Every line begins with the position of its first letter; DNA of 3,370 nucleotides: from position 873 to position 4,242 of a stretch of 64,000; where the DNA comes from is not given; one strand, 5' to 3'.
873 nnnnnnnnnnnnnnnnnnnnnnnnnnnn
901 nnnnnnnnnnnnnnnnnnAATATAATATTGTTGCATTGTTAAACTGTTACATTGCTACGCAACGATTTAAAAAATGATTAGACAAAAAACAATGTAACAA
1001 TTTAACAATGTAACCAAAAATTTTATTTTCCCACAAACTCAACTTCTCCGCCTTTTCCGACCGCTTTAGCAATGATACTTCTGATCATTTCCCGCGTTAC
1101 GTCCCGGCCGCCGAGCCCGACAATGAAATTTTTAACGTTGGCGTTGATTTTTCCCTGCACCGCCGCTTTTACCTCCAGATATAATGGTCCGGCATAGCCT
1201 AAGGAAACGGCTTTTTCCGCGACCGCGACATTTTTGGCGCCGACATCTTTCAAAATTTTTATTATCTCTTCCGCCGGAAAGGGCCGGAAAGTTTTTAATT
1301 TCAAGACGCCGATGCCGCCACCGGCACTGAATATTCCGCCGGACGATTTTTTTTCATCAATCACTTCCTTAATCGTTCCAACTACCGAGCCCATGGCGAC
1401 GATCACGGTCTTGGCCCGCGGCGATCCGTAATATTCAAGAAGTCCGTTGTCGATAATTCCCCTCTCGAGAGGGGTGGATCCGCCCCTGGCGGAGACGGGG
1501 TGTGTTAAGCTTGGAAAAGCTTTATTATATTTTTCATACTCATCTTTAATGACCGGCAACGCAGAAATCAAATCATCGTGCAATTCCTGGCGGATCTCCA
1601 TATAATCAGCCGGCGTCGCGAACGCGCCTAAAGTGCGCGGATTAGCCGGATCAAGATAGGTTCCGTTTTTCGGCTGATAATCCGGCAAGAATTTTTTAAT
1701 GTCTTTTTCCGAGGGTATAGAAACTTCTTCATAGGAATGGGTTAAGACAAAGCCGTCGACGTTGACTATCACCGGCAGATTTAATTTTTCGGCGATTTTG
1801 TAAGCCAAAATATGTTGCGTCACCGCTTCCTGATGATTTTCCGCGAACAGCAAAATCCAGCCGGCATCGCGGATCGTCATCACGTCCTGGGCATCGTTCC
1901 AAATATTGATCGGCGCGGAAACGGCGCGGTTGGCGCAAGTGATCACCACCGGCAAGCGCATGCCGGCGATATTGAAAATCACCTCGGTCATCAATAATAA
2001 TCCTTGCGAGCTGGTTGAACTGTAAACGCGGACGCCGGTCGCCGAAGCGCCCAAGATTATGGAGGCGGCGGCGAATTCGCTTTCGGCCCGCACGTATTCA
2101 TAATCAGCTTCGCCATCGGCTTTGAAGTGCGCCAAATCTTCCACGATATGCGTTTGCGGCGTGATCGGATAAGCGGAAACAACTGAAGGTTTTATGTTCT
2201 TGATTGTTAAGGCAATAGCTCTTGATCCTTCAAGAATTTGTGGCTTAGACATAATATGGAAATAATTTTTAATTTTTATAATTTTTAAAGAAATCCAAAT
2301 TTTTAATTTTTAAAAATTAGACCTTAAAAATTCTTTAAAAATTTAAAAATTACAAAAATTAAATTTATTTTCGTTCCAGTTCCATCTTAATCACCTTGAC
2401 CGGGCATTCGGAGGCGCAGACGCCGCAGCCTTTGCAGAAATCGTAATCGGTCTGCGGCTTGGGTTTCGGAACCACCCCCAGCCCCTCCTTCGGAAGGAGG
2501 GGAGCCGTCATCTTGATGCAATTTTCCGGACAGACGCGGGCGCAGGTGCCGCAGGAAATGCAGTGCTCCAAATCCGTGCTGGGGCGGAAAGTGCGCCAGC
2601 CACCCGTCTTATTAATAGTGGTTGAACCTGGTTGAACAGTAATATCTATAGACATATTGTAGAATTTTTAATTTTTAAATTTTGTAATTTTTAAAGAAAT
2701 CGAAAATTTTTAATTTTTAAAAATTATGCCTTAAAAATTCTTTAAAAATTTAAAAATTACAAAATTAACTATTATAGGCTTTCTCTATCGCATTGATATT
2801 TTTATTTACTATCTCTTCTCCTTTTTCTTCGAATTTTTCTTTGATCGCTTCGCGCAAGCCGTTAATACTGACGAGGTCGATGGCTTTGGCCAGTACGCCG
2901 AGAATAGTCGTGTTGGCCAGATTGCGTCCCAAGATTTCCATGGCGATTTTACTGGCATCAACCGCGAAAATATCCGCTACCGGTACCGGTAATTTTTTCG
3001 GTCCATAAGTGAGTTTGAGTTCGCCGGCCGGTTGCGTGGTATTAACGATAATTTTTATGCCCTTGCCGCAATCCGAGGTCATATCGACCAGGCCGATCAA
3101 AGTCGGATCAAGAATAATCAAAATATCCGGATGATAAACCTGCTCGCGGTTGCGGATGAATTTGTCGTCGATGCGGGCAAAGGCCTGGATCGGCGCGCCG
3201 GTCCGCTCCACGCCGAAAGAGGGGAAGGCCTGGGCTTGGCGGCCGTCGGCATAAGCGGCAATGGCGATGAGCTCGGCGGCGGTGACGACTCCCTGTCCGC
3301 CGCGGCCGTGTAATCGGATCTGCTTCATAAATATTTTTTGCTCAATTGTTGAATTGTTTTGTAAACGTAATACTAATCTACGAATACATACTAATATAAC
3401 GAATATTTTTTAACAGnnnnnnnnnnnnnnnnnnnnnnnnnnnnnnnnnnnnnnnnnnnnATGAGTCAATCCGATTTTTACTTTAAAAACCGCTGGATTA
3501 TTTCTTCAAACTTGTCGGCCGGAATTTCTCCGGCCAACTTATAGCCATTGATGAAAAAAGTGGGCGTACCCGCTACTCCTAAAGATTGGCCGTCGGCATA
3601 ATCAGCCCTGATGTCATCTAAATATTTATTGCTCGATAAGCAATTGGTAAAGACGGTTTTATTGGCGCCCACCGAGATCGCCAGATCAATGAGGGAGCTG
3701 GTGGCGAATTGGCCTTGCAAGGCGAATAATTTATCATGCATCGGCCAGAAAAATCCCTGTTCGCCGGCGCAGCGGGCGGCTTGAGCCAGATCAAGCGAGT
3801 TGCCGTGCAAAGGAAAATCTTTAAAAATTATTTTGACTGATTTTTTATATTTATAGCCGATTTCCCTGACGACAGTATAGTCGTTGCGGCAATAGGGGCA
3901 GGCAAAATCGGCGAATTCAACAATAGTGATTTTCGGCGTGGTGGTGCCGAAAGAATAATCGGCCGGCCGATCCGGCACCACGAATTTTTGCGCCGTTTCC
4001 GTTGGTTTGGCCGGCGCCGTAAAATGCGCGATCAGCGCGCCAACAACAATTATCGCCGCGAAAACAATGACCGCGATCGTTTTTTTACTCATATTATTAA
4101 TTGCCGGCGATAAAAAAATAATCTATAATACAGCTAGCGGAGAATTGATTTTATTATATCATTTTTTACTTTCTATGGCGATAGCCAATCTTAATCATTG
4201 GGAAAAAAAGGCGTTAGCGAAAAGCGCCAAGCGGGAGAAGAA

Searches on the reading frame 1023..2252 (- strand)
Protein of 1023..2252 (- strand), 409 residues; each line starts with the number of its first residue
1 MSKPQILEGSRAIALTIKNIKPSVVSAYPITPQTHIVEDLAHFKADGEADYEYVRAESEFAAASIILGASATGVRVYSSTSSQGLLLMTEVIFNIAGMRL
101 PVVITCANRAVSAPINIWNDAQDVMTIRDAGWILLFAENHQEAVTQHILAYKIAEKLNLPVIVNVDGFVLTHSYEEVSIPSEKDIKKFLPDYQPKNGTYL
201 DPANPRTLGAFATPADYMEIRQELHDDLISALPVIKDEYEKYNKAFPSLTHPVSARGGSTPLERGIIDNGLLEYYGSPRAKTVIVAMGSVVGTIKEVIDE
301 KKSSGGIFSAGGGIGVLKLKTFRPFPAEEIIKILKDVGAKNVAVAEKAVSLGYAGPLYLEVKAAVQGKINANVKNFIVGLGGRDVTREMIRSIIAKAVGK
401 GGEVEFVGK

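Call 16: search_protein_families(library=pfam, proteins=[window:1023-2252:-])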
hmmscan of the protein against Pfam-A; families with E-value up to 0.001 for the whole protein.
window:1023-2252:- (409 aa): 2 families
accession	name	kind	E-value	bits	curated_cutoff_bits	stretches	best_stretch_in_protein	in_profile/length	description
PF01855.24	POR_N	-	1e-68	232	27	1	18-230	4-221/231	Pyruvate flavodoxin/ferredoxin oxidoreductase, thiamine diP-bdg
PF17147.9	PFOR_II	-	9.4e-25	87.4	27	1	280-388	1-100/102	Pyruvate:ferredoxin oxidoreductase core domain II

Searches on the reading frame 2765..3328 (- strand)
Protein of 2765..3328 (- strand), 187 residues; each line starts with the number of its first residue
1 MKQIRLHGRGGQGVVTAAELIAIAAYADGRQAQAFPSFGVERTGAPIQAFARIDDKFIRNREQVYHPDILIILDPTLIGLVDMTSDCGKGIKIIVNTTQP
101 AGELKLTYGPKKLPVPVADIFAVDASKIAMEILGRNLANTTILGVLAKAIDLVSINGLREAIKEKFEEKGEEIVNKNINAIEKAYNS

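Call 16: search_protein_families(library=pfam, proteins=[window:2765-3328:-])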
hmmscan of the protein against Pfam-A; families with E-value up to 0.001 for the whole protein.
window:2765-3328:- (187 aa): 1 family
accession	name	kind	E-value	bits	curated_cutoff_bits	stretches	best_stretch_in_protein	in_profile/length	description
PF01558.24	POR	-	5e-39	134.7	27.4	1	10-185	1-172/173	Pyruvate ferredoxin/flavodoxin oxidoreductase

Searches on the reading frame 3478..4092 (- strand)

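Call 16: search_protein_families(library=pfam, proteins=[window:3478-4092:-])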
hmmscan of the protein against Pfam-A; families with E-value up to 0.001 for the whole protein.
window:3478-4092:- (204 aa): 3 families
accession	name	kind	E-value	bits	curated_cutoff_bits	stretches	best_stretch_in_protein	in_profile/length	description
PF13462.12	Thioredoxin_4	-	1.3e-27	97.5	23.2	1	45-200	5-164/165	Thioredoxin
PF01323.26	DSBA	-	1.3e-21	77.7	25.6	1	56-200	1-191/191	DSBA-like thioredoxin domain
PF13098.12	Thioredoxin_2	-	2.4e-05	25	27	1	54-198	6-103/104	Thioredoxin-like domain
